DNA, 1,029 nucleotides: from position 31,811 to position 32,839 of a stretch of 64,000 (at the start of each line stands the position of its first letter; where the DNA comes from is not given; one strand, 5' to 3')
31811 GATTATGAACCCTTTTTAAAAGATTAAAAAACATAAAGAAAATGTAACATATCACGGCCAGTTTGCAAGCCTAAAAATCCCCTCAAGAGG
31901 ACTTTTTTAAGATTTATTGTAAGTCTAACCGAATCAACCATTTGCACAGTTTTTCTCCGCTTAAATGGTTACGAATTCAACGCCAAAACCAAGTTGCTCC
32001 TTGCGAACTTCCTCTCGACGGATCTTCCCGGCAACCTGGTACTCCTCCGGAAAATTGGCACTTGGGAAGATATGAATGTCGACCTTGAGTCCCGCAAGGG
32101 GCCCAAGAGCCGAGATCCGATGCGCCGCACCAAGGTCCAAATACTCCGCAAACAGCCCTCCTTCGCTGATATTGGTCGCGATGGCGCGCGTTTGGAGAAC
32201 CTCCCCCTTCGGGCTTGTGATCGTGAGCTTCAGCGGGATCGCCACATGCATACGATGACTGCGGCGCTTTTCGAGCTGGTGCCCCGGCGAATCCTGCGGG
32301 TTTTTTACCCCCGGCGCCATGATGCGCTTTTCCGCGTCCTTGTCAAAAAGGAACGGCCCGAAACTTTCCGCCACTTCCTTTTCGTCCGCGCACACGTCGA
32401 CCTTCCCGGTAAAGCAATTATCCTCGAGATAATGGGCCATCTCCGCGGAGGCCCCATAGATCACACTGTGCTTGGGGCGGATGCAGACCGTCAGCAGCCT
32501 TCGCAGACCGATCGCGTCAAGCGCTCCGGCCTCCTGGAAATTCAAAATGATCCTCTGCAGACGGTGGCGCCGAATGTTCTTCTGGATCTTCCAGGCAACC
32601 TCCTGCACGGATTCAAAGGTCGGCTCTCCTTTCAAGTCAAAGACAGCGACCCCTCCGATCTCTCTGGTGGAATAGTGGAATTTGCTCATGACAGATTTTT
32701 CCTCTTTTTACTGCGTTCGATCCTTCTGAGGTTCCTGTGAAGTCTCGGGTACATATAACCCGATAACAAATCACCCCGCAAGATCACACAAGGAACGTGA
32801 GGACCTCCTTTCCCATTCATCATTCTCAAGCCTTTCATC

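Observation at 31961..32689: STAS-PilZ fusion gene immediately upstream of the giant gene: a possible c-di-GMP input to a partner-switching or export control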

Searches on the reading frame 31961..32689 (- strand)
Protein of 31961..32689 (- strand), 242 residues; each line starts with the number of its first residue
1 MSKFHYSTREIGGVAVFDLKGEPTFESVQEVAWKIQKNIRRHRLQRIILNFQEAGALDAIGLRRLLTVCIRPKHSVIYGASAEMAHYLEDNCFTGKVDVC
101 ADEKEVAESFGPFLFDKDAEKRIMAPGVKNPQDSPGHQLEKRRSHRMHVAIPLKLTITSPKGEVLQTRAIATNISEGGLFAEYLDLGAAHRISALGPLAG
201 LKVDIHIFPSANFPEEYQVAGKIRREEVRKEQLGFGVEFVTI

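Call 3: search_protein_families(library=pfam, proteins=[window:31961-32689:-], max_evalue=10)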
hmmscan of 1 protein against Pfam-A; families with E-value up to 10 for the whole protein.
window:31961-32689:- (242 aa): 2 families
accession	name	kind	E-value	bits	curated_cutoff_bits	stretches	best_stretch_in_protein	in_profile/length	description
PF07238.19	PilZ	-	1.5e-06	28.9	22.5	1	140-241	1-87/102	PilZ domain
PF01740.26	STAS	-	4.2e-05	23.7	22.6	1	7-89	3-89/106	STAS domain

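Call 4: search_protein_families(library=ncbifam, proteins=[window:31961-32689:-], max_evalue=10)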
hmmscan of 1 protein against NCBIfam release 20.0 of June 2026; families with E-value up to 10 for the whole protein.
window:31961-32689:- (242 aa): 3 families
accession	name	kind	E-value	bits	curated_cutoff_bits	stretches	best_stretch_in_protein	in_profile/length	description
TIGR02886.1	spore_II_AA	equivalog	0.0093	16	114.75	1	12-62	7-57/106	anti-sigma F factor antagonist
TIGR00377.1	ant_ant_sig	superfamily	0.013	15.4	53.45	1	4-69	3-68/108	anti-sigma factor antagonist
TIGR02266.1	gmx_TIGR02266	paralog_domain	0.014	15.6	68.7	1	151-239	4-80/96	TIGR02266 family protein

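Call 7: find_homologous_proteins(query=window:31961-32689:-, max_evalue=0.001)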
Query window:31961-32689:- (242 aa): 284 proteins with E <= 0.001 among 835 candidates; the best 120 are listed.
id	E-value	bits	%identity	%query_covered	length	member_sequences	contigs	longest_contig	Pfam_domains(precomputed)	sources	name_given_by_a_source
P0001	2.3e-157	540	100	100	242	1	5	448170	PF07238.20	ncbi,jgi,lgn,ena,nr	ncbi:MAG TPA: PilZ domain-containing protein [Candidatus Omnitrophota bacterium]|nr:PilZ domain-cont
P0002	3.2e-131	454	83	100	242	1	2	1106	PF07238.20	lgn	-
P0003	3.7e-123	428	79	100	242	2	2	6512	PF07238.20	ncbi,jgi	-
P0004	4.4e-123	427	78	100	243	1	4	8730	PF07238.20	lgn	-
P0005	2.0e-122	425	77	99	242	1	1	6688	PF07238.20,PF01740.27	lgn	-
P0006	3.7e-119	415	77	99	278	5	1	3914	PF07238.20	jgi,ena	-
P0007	6.5e-119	414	76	99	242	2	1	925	PF07238.20,PF01740.27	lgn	-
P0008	9.5e-119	413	76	99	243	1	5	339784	-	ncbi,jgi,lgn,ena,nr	ncbi:MAG TPA: PilZ domain-containing protein [Candidatus Omnitrophota bacterium]|nr:PilZ domain-cont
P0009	6.4e-118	411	74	99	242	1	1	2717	PF07238.20,PF01740.27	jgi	jgi:anti-anti-sigma regulatory factor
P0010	6.7e-118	411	76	99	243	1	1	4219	PF07238.20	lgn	-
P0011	1.4e-117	409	77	99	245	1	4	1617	-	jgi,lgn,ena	-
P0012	2.1e-117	409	76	99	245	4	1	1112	PF07238.20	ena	-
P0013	2.8e-117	408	75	99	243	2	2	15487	PF07238.20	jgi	-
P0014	1.4e-116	406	75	99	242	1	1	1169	PF07238.20,PF01740.27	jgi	jgi:anti-anti-sigma regulatory factor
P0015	5.0e-116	404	74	99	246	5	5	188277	PF07238.20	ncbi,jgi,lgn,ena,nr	ncbi:MAG TPA: PilZ domain-containing protein [Candidatus Omnitrophota bacterium]|nr:PilZ domain-cont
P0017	3.1e-115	402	75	99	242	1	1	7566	PF07238.20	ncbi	-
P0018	7.0e-115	401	73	99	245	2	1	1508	PF07238.20,PF01740.27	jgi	jgi:hypothetical protein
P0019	1.0e-114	400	74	99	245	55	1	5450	PF07238.20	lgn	-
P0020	1.0e-114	400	73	99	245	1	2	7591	PF07238.20,PF01740.27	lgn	-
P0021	1.6e-114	399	77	99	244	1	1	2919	PF07238.20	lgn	-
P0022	1.9e-114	399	75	99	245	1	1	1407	PF07238.20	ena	-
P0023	2.6e-114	399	73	99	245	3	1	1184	PF07238.20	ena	-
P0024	2.7e-114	399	75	99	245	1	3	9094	PF07238.20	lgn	-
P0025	3.4e-114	398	74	99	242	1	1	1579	PF07238.20,PF01740.27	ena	-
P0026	3.6e-114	398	74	99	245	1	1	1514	PF07238.20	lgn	-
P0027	6.9e-114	397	74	99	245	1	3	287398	PF07238.20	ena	-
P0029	1.8e-113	396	74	99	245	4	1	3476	PF07238.20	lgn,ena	-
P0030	1.8e-113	396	72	99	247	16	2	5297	PF07238.20,PF01740.27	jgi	jgi:hypothetical protein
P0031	3.3e-113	395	72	99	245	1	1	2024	PF07238.20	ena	-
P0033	7.0e-113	394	73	99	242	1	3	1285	PF07238.20,PF01740.27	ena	-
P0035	1.7e-112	393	73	100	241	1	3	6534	PF07238.20,PF01740.27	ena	-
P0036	1.8e-112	393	73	99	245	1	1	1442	PF07238.20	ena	-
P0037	3.2e-112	392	73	99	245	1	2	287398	PF07238.20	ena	-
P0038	1.0e-111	390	72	99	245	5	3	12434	PF07238.20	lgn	-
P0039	1.1e-110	387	70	99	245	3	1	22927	PF07238.20,PF01740.27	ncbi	ncbi:MAG: PilZ domain-containing protein [Candidatus Omnitrophota bacterium]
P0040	1.5e-110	386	71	99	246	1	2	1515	PF07238.20,PF01740.27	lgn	-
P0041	7.3e-110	384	70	100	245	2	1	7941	PF07238.20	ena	-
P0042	1.1e-109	384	71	99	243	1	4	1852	PF07238.20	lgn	-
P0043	2.7e-109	382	69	99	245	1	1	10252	PF07238.20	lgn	-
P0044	5.6e-109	381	70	99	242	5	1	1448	PF07238.20,PF01740.27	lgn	-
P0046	1.1e-106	374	70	100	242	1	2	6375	PF07238.20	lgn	-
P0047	2.7e-92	327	65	95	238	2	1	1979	PF07238.20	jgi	-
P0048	1.4e-89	318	61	100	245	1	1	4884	PF07238.20,PF01740.27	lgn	-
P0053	1.0e-87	312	61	99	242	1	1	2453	PF07238.20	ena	-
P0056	2.9e-87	310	60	99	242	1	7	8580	PF07238.20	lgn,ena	-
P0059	8.8e-87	309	60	99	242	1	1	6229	PF07238.20,PF01740.27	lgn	-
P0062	8.1e-86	306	60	99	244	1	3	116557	PF07238.20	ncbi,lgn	-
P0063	1.9e-85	304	59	99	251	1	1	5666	PF07238.20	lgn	-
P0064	2.4e-85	304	59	100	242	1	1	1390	PF01740.27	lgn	-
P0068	9.4e-85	302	59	99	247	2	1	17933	PF01740.27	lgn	-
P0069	1.3e-84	302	57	100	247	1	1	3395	PF07238.20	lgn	-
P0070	1.3e-84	302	60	99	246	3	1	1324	PF01740.27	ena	-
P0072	2.3e-84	301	59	100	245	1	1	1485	PF01740.27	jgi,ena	-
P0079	1.7e-82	295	59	99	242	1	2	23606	PF07238.20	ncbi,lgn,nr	ncbi:MAG: PilZ domain-containing protein [Candidatus Omnitrophica bacterium]|nr:PilZ domain-containi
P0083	5.2e-82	293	58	99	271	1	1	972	PF07238.20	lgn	-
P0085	7.6e-82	293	58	99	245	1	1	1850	PF07238.20,PF01740.27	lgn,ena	-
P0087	1.4e-81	292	59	99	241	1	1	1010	PF07238.20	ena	-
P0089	2.2e-81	291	59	99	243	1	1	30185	PF07238.20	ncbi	-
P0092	3.2e-81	290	56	99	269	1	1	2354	PF07238.20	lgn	-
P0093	3.8e-81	290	59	99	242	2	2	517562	PF07238.20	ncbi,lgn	-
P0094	5.2e-81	290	58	99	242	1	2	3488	PF01740.27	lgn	-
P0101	2.5e-80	288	58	99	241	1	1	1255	PF07238.20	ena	-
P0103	2.8e-80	287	58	99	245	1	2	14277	PF07238.20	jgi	jgi:hypothetical protein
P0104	3.6e-80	287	56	99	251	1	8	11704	PF07238.20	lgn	-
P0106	7.7e-80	286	58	99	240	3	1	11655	PF07238.20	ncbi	-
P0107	7.7e-80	286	55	99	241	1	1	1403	PF07238.20,PF01740.27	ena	-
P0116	4.8e-79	283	69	76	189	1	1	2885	PF07238.20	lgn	-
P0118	5.2e-79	283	57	100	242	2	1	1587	PF07238.20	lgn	-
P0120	5.5e-79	283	56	100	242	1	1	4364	PF07238.20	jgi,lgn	-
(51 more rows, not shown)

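Call 10: find_related_loci(query=A1, collection=genome_contigs, flank=10000)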
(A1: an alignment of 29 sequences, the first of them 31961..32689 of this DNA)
Query A1 (242 aa) in genome_contigs; peptide patterns used: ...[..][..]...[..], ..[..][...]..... (x = any residue, [..] = any of these).
134 stretches matched a pattern; 57 encode a relative of the query (tblastn E <= 1e-3); 57 distinct loci.
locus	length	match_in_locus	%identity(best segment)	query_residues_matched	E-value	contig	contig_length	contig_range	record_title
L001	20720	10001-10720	76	1-240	3e-126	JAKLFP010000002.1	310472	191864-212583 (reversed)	MAG: Candidatus Omnitrophota bacterium isolate RA.bin19 RA.bin19_2, whole genome shotgun sequence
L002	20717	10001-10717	74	1-239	6e-123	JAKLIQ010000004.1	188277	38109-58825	MAG: Candidatus Omnitrophota bacterium isolate RA.bin90 RA.bin90_4, whole genome shotgun sequence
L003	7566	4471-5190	75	1-240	5e-123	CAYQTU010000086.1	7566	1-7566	MAG TPA_asm: uncultured bacterium isolate binchicken_co117_27 genome assembly, contig: NODE_16863_length_7566_cov_4.6056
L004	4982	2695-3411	73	1-239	1e-123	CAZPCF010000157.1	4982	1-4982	MAG TPA_asm: uncultured bacterium isolate SRP178699_co1_136 genome assembly, contig: NODE_25312_length_4982_cov_3.812868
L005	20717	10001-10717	73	1-239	6e-122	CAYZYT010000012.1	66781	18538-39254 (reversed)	MAG TPA_asm: uncultured bacterium isolate SRP272421_co2_334 genome assembly, contig: NODE_599_length_66781_cov_12.828882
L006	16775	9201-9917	73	1-239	9e-122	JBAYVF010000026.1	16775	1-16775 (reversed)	MAG: Candidatus Omnitrophota bacterium isolate SO_2016_LW3_53 scaffold04895_LW162_2016, whole genome shotgun sequence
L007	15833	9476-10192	73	1-239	9e-121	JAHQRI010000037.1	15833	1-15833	MAG: Candidatus Omnitrophota bacterium isolate Go_SlDig_bin_476 Go_SlDig_10780_length_15833_cov_4.039157, whole genome s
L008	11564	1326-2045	73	1-240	4e-121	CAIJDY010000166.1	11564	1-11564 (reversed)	MAG: Candidatus Omnitrophica bacterium isolate AM5_bin-0692 genome assembly, contig: bin-0692:166/229, whole genome shot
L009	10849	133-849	73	1-239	5e-121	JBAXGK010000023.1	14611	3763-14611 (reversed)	MAG: Candidatus Omnitrophota bacterium isolate ELA295 MAG295_23, whole genome shotgun sequence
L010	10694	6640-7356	72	1-239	4e-120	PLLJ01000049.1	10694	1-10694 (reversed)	MAG: Candidatus Omnitrophota bacterium isolate fen_1321 73.20120800_E3X.43_contig_31290, whole genome shotgun sequence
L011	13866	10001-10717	73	1-239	3e-120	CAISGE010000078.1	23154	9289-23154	MAG: Candidatus Omnitrophica bacterium isolate AM-lipid-02-D9_bin-1187 genome assembly, contig: bin-1187:78/80, whole ge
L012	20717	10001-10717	72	1-239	8e-120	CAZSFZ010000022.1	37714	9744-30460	MAG TPA_asm: uncultured bacterium isolate binchicken_co117_453 genome assembly, contig: NODE_2106_length_37714_cov_23.28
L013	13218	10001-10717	72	1-239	4e-120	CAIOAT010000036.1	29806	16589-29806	MAG: Candidatus Omnitrophica bacterium isolate AM-2014-D6_bin-627 genome assembly, contig: bin-627:36/50, whole genome s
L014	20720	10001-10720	70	1-240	3e-119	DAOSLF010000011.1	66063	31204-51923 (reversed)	MAG TPA_asm: Candidatus Omnitrophota bacterium isolate AMR_MDS_1630 NODE_505_length_66063_cov_8.660102, whole genome sho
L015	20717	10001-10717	72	1-239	4e-118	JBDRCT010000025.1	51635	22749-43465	MAG: Candidatus Omnitrophota bacterium isolate MEGAHIT-group-1.200 k141_13634674, whole genome shotgun sequence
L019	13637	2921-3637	70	1-239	2e-117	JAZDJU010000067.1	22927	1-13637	MAG: Candidatus Omnitrophota bacterium isolate MEGAHIT-group-0.500 k141_10025391, whole genome shotgun sequence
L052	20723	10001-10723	50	1-239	2e-78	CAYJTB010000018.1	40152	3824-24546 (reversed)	MAG TPA_asm: uncultured bacterium isolate ERP125453_co1_402 genome assembly, contig: NODE_753_length_40152_cov_8.641694,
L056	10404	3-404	69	106-239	1e-56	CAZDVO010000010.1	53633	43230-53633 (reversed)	MAG TPA_asm: uncultured bacterium isolate binchicken_co117_427 genome assembly, contig: NODE_1124_length_53633_cov_8.415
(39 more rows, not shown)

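Call 13: predict_structure(alignment_id=A1)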
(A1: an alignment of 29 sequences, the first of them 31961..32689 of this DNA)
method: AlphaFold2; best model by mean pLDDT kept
length: 242 residues; sequences in the alignment: 29
mean_pLDDT: 81.8   pTM: 0.77
mean pLDDT of the five models: 81.8, 81.6, 81.5, 81.2, 79.3
residues with pLDDT >= 90: 108; 70-90: 89; 50-70: 19; < 50: 26
segments of 3 or more residues with pLDDT < 50: 114-126, 135-147
pLDDT, mean of each block of 10 residues (from residue 1): 89 90 95 97 92 92 92 92 85 81 86 44 49 49 48 89 89 82 90 86 89 80 90 90 63
secondary structure, 60 per line:
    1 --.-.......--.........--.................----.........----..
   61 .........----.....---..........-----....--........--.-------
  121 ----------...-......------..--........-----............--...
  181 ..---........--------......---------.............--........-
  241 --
elements in order: E5-11 E14-22 H25-41 E46-54 H59-69 E74-78 H82-91 E97-100 H103-110 H135-140 E151-158 E164-175 E178-182 H186-193 E202-207 E217-229 E232-239

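Call 17: fold_search(model_id=the predicted structure, library=pdb)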
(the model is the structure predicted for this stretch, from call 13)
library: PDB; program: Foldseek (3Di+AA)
matches with E <= 10: 1512; with E <= 0.001: 32
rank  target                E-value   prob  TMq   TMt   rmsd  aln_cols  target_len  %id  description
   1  9fp0_A                3.4e-05  1.00  0.27  0.09   4.2       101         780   20  Cryo-EM structure of the 'crown'less Bcs macrocomplex for E. coli cellulose secretion in non-saturating c-di-GMP (loca (released 2024-10-16)
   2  1til_B                5.2e-05  1.00  0.40  0.77   2.9       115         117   18  Crystal Structures of the ADP and ATP bound forms of the Bacillus Anti-sigma factor SpoIIAB in complex with the Anti-a (released 2004-06-15)
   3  4hyl_A                5.2e-05  1.00  0.38  0.75   2.8       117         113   21  The crystal structure of an anti-sigma-factor antagonist from Haliangium ochraceum DSM 14365 (released 2012-11-28)
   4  1tid_D                8.9e-05  1.00  0.38  0.73   2.5       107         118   19  Crystal Structures of the ADP and ATP bound forms of the Bacillus Anti-sigma factor SpoIIAB in complex with the Anti-a (released 2004-06-15)
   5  1tid_B                9.5e-05  1.00  0.38  0.72   2.5       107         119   19  Crystal Structures of the ADP and ATP bound forms of the Bacillus Anti-sigma factor SpoIIAB in complex with the Anti-a (released 2004-06-15)
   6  1h4y_A                1.4e-04  1.00  0.33  0.61   4.6       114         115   17  Structure of the Anti-Sigma Factor Antagonist SpoIIAA in its Unphosphorylated Form (released 2001-07-06)
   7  4p00_A                1.5e-04  1.00  0.29  0.11   5.0       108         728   22  Bacterial Cellulose Synthase in complex with cyclic-di-GMP and UDP (released 2014-04-09)
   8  5ej1_A                2.0e-04  1.00  0.29  0.10   5.2       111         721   16  Pre-translocation state of bacterial cellulose synthase (released 2016-03-30)
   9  4hyl_B                2.2e-04  1.00  0.38  0.74   2.8       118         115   21  The crystal structure of an anti-sigma-factor antagonist from Haliangium ochraceum DSM 14365 (released 2012-11-28)
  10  1th8_B                2.3e-04  1.00  0.39  0.76   2.6       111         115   17  Crystal Structures of the ADP and ATP bound forms of the Bacillus Anti-sigma factor SpoIIAB in complex with the Anti-a (released 2004-06-15)
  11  2rde_A                2.3e-04  1.00  0.30  0.32   4.5       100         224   17  Crystal structure of VCA0042 complexed with c-di-GMP (released 2007-10-30)
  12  1h4z                  2.8e-04  1.00  0.34  0.67   3.1       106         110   19  Structure of the Anti-Sigma Factor Antagonist SpoIIAA in its Unphosphorylated Form (released 2001-07-06)
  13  1thn_B                3.0e-04  1.00  0.40  0.78   2.5       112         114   18  Crystal Structures of the ADP and ATP bound forms of the Bacillus Anti-sigma factor SpoIIAB in complex with the Anti-a (released 2004-06-15)
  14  7b0u_0                3.2e-04  1.00  0.35  0.31   2.7       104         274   10  Stressosome complex from Listeria innocua (released 2021-12-01)
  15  4hg6_A                3.2e-04  1.00  0.27  0.10   6.0       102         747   19  Structure of a cellulose synthase - cellulose translocation intermediate (released 2012-12-19)
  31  3ny7_A                1.0e-03  1.00  0.36  0.66   3.5       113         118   14  STAS domain of YchM bound to ACP (released 2010-12-01)
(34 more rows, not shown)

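Call 33: search_protein_representatives(alignment_id=A1)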
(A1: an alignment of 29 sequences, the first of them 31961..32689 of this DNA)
Query: 29 sequences, 242 profile positions. Proteins with E-value up to 0.001 (for the whole library): 75; up to 1e-10: 37; up to 1e-30: 11. The best 75 are listed.
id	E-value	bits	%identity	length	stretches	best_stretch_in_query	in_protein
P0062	5.6e-106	369.4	-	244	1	1-241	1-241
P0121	3.4e-100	350.5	-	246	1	1-240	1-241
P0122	5.9e-78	277.7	-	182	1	60-241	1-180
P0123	9.2e-73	260.7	-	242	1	1-164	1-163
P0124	1.4e-71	256.8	-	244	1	5-241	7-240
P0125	7.0e-49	182.5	-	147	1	8-117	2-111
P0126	2.7e-48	180.6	-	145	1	97-240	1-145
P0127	1.8e-42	161.5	-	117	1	137-241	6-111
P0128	1.3e-41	158.7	-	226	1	1-241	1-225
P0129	1.7e-35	138.7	-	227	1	2-241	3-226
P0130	3.2e-31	124.7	-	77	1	166-241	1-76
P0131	1.7e-30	122.3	-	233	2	138-241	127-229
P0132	3.7e-30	121.2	-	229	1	5-240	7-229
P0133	2.0e-24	102.4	-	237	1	5-241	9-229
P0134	1.0e-22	96.8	-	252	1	6-241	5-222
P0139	2.6e-18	82.4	-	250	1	1-240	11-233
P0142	2.1e-16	76.2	-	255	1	9-240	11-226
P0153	3.3e-12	62.4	-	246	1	1-235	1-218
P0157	1.4e-10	57.1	-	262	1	5-239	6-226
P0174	8.9e-08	47.9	-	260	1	6-240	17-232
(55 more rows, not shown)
